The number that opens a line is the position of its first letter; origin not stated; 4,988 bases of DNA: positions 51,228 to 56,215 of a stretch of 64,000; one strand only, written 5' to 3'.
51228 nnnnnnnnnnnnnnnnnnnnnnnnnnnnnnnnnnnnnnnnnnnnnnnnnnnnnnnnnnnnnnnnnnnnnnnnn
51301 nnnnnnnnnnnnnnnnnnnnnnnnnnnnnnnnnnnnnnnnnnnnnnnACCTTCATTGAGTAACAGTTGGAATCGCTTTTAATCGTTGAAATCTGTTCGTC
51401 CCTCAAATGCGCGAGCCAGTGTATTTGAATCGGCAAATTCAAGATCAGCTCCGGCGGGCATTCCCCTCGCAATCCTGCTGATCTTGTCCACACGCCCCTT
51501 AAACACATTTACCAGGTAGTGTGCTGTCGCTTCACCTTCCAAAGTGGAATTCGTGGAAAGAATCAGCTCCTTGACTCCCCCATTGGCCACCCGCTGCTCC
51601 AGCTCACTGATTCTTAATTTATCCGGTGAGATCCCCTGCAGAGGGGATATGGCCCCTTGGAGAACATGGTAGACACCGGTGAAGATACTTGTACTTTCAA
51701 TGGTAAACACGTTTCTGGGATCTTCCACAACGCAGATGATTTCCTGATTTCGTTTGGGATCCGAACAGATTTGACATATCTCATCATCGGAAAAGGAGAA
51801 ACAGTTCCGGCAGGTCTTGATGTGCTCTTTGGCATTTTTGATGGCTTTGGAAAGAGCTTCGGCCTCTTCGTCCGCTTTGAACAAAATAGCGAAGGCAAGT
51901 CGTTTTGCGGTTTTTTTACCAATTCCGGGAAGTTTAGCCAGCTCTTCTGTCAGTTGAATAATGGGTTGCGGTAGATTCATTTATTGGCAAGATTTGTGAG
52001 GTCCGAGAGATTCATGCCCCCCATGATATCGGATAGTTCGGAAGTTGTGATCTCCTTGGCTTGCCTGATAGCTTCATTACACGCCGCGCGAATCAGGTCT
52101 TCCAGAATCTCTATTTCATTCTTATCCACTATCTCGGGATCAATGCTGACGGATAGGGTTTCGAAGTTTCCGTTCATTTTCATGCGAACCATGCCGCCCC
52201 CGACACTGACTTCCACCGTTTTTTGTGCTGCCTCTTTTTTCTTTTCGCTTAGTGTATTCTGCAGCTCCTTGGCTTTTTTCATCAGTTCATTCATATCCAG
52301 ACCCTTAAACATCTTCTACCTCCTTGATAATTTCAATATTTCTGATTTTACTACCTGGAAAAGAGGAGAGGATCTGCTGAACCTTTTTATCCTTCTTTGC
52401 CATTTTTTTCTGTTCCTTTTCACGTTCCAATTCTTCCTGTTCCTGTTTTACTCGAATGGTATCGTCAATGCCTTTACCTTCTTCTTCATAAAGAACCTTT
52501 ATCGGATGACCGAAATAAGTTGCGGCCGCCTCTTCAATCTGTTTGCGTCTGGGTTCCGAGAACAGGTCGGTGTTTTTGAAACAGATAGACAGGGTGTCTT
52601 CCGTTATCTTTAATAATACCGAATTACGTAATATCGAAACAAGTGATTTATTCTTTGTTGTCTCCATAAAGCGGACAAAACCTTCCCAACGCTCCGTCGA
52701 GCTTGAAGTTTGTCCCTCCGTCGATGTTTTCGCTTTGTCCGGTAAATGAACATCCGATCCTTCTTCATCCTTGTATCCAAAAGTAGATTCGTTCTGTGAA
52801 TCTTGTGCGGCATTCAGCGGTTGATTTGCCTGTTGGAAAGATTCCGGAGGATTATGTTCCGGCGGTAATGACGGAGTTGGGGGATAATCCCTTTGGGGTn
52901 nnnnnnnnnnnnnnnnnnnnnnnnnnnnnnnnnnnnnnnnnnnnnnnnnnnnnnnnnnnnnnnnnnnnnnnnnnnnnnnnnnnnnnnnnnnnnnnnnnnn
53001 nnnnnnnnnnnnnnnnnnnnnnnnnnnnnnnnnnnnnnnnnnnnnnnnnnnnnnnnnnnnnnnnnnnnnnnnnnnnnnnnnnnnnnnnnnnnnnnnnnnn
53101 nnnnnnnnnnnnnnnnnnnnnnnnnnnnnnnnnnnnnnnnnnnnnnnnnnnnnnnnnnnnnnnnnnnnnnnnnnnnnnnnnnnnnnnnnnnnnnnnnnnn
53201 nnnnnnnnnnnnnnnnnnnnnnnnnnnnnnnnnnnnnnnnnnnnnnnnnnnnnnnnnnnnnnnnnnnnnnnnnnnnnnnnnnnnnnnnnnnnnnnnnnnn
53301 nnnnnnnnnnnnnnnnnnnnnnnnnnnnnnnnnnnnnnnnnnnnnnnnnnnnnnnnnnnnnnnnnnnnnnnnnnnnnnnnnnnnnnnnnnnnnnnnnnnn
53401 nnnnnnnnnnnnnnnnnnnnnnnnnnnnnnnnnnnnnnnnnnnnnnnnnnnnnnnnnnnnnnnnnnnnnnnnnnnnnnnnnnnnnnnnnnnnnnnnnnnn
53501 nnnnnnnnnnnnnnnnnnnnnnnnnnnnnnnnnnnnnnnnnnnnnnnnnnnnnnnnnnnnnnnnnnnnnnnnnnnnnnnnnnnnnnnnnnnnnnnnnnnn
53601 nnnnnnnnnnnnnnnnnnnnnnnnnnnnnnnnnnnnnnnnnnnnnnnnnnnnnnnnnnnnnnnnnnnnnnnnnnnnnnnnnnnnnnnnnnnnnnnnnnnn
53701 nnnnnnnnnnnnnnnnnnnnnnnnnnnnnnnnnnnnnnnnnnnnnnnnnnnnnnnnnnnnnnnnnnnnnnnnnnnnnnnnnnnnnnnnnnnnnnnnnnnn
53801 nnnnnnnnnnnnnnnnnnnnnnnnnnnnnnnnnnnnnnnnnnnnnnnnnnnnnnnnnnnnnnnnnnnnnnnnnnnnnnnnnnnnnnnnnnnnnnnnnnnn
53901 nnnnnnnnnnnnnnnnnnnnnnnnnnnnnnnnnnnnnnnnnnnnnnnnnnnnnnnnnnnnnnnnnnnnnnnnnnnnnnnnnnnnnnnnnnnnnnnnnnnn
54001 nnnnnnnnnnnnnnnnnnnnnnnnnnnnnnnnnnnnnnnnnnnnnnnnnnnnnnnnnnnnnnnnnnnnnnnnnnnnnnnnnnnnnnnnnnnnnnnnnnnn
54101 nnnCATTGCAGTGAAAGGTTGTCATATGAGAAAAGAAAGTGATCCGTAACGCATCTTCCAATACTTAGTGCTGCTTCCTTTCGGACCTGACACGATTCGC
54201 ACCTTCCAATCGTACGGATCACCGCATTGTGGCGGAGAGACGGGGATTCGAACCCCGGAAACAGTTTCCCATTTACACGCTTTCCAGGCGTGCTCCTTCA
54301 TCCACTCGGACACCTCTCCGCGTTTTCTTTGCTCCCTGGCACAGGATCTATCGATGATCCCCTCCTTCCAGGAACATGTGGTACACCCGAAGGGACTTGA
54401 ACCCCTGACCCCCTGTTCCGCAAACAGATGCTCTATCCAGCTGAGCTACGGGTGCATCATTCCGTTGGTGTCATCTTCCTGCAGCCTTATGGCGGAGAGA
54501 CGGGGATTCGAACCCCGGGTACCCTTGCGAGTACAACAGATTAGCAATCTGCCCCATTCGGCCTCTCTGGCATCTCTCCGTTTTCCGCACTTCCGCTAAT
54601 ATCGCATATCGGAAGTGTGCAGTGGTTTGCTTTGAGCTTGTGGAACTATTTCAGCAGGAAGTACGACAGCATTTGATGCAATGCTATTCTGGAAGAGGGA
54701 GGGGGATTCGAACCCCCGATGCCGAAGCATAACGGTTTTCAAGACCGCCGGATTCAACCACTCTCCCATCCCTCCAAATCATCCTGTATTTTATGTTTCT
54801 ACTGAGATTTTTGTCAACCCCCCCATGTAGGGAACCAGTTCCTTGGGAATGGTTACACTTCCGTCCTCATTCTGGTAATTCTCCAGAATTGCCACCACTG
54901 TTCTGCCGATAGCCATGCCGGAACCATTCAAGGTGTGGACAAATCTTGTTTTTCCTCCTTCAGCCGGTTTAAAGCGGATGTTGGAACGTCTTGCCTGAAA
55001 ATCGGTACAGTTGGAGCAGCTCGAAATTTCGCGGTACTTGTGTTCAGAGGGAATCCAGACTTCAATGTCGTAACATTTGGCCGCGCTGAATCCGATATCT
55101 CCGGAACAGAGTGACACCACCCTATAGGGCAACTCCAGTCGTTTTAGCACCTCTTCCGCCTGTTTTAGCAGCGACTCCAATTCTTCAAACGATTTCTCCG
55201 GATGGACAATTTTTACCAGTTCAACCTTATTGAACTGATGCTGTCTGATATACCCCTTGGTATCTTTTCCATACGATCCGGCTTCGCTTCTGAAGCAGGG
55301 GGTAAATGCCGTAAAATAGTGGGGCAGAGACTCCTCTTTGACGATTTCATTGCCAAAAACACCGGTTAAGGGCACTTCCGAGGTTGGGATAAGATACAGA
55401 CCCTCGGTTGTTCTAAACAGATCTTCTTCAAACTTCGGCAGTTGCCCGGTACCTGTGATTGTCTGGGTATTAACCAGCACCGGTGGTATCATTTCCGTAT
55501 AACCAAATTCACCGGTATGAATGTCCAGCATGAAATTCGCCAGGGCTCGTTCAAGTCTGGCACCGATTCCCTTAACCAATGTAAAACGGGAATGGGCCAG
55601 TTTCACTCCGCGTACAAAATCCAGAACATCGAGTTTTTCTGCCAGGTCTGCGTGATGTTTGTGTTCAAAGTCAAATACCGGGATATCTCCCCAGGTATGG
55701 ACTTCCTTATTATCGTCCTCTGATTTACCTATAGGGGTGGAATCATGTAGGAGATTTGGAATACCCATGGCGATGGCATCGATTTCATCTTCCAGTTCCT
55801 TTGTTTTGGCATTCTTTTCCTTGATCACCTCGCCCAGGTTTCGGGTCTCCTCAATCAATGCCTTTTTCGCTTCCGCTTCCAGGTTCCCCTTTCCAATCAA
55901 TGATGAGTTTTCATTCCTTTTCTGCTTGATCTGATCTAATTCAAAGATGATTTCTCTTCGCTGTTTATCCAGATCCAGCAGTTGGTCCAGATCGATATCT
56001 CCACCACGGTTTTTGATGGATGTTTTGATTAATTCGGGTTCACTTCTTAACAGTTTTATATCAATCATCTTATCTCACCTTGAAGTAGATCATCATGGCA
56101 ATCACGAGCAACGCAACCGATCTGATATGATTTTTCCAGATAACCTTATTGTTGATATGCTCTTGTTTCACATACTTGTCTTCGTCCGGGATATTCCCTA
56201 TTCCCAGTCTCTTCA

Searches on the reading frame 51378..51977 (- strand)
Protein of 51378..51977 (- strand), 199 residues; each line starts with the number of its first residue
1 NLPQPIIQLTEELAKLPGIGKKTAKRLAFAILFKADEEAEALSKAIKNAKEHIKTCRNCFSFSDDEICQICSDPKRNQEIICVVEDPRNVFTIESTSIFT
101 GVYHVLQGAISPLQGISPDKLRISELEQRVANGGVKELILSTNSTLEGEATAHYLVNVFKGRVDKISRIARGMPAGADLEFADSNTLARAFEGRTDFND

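Call 18: search_protein_families(library=pfam, proteins=[window:51378-51977:-], max_evalue=0.00001)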
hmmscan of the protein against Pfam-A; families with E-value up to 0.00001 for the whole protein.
window:51378-51977:- (199 aa): 5 families
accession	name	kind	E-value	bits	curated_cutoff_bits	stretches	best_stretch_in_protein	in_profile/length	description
PF13662.12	Toprim_4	-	4.7e-22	78.4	25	1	80-169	2-84/85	Toprim domain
PF21176.3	RecR_HhH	-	2.5e-14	53.2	27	1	8-49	3-44/45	RecR, helix-hairpin-helix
PF01751.28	Toprim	-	4e-11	43.4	23.1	1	81-167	2-89/96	Toprim domain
PF21175.2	RecR_C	-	4e-11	42.5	22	1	172-195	1-24/24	RecR, C-terminal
PF02132.21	RecR_ZnF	-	3e-06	27.3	22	1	53-73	1-21/21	RecR, Cys4-zinc finger domain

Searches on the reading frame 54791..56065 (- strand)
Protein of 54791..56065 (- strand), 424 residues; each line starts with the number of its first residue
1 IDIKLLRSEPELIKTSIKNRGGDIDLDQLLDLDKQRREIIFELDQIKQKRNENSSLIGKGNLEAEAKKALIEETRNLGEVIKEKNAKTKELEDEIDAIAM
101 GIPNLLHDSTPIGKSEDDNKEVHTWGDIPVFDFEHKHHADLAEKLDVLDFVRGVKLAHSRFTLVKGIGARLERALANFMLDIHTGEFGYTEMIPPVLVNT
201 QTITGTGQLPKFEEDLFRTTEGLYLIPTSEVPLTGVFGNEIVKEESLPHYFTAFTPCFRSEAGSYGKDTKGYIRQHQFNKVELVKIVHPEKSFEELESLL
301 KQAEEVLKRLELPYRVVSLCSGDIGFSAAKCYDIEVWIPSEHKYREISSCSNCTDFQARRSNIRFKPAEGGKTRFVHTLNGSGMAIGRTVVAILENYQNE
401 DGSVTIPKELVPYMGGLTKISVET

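Call 18: search_protein_families(library=pfam, proteins=[window:54791-56065:-], max_evalue=0.00001)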
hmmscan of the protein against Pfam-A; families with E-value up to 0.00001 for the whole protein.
window:54791-56065:- (424 aa): 2 families
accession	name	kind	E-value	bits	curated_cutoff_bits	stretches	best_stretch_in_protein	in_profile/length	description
PF00587.30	tRNA-synt_2b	-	2.8e-44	151.8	29.3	1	220-397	8-179/179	tRNA synthetase class II core domain (G, H, P, S and T)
PF02403.27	Seryl_tRNA_N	-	2.1e-25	89.5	28.2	1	1-105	2-107/108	Seryl-tRNA synthetase N-terminal domain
